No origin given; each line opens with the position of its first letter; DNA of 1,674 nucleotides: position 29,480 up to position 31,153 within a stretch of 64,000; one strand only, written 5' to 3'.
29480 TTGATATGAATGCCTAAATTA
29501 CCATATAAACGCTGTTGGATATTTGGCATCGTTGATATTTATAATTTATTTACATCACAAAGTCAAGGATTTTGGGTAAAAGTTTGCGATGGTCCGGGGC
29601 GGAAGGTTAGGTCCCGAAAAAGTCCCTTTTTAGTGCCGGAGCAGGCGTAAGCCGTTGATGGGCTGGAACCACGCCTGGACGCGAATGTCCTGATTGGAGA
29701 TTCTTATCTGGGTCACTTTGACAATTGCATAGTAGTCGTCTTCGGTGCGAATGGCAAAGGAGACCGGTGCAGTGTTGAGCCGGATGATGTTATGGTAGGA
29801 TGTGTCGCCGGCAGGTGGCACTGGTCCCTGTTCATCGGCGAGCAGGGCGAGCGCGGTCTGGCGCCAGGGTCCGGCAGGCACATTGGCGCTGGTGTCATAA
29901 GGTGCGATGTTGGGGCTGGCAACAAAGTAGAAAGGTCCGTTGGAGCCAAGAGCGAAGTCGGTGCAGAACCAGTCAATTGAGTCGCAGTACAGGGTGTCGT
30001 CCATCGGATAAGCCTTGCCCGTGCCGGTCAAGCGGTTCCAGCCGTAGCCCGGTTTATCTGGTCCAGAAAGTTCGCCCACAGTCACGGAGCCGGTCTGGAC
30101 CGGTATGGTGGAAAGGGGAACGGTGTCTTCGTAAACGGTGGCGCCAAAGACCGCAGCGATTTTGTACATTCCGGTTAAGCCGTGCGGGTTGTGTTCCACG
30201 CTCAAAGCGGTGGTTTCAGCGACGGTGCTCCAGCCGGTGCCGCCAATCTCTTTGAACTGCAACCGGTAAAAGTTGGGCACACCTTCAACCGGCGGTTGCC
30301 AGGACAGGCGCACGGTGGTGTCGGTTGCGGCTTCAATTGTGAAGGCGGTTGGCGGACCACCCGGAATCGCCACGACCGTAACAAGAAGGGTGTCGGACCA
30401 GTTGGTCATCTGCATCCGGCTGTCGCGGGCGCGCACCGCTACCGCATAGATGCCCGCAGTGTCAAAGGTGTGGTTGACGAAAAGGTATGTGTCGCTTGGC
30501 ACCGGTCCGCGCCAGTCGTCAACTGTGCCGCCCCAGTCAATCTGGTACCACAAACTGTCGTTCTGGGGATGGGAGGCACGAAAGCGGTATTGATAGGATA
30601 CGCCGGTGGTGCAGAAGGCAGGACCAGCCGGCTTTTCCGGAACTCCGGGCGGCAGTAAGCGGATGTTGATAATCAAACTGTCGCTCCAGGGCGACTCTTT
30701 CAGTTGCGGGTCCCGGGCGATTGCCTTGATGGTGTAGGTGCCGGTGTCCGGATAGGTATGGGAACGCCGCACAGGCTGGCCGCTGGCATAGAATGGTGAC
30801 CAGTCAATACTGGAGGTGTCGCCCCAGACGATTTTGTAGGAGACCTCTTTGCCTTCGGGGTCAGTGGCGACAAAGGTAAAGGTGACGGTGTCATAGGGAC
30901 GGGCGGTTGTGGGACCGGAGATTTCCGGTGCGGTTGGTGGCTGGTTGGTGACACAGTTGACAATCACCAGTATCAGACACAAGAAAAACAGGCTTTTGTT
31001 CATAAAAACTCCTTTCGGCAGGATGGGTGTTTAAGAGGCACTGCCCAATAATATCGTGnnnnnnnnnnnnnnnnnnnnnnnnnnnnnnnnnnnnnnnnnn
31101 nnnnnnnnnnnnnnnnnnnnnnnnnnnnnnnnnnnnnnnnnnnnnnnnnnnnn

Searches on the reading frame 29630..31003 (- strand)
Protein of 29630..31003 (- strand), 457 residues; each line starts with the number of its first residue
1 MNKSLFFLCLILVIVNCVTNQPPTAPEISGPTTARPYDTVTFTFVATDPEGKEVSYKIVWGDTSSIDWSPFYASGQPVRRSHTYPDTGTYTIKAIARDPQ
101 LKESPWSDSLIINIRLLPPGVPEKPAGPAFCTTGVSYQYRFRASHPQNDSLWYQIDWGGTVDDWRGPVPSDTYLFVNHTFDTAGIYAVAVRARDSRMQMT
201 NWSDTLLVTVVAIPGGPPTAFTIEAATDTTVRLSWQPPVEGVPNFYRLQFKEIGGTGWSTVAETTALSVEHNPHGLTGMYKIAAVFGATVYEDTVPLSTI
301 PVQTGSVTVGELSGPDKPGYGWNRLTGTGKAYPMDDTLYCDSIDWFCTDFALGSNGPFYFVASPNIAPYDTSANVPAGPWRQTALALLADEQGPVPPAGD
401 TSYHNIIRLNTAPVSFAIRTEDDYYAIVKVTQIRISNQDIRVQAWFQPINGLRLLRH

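Call 59: find_encoding_contigs(protein=window:29630-31003:-, flank=6000, max_places=6)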
Protein window:29630-31003:- (457 aa): 2 contigs read that carry it; 1 place shown.
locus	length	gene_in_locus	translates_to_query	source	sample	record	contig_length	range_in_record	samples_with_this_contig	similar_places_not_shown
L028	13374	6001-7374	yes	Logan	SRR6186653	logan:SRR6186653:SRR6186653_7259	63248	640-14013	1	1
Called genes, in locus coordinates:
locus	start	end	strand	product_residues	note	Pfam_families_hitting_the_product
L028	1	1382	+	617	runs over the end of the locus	PF13231:PMT_2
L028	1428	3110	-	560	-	PF18962:Por_Secre_tail (weak)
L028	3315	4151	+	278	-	-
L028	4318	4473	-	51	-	-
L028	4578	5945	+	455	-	PF16656:Pur_ac_phosph_N (weak), PF00149:Metallophos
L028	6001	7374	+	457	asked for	PF00041:fn3 (faint), PF00801:PKD (faint), PF18911:PKD_4 (weak)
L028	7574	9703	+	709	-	PF13289:SIR2_2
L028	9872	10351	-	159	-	PF03073:TspO_MBR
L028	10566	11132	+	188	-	-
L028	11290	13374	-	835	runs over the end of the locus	PF14870:PSII_BNR (faint), PF02012:BNR (faint), PF15902:Sortilin-Vps10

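Call 100: search_protein_families(library=padloc, proteins=[window:29630-31003:-], max_evalue=0.001)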
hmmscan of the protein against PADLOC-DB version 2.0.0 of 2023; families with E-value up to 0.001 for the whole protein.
window:29630-31003:- (457 aa): 0 families
